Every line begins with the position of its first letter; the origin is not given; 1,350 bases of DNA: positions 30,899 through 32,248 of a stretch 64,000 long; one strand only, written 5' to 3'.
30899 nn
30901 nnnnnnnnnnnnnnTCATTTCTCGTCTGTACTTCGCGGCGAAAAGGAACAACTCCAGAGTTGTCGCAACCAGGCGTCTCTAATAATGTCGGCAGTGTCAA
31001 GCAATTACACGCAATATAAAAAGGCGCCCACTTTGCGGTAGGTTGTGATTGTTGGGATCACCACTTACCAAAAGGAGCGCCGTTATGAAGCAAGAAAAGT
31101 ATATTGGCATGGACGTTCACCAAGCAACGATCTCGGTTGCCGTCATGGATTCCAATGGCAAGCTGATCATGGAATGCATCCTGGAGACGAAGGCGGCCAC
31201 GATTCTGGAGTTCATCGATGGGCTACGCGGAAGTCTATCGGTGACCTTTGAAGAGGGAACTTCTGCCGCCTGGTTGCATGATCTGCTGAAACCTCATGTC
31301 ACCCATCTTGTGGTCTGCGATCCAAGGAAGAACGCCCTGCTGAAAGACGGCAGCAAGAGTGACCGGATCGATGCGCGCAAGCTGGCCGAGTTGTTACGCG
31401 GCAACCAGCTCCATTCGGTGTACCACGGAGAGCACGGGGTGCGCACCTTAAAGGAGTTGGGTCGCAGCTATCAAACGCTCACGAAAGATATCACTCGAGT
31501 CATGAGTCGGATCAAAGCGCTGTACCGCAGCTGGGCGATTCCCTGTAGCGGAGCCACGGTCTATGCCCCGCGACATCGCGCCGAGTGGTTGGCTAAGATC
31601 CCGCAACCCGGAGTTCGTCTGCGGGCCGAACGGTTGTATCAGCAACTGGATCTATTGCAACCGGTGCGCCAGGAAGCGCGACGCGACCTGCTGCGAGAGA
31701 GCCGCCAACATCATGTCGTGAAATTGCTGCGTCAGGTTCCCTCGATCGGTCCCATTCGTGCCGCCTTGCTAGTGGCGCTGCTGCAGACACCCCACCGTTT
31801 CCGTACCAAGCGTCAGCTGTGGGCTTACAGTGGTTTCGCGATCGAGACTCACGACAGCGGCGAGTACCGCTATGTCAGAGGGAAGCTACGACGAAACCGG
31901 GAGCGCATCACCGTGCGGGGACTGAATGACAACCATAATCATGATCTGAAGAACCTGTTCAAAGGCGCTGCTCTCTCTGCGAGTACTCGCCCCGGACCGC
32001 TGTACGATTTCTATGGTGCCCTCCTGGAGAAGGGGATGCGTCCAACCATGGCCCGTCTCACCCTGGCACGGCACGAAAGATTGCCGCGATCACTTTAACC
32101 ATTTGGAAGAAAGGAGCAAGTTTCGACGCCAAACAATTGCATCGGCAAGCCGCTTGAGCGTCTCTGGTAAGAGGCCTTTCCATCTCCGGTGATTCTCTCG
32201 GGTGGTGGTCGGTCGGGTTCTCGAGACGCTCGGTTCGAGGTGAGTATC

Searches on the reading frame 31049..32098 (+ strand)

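Call 41: search_protein_families(library=pfam, proteins=[window:31049-32098:+], max_evalue=0.001)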
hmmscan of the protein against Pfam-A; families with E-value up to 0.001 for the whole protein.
window:31049-32098:+ (349 aa): 2 families
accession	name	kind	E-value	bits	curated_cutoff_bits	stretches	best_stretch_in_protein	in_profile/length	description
PF01548.23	DEDD_Tnp_IS110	-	4e-16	59.6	29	1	19-158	1-149/155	Transposase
PF02371.22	Transposase_20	-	1.7e-10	41.6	21.3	1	225-283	2-59/87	Transposase IS116/IS110/IS902 family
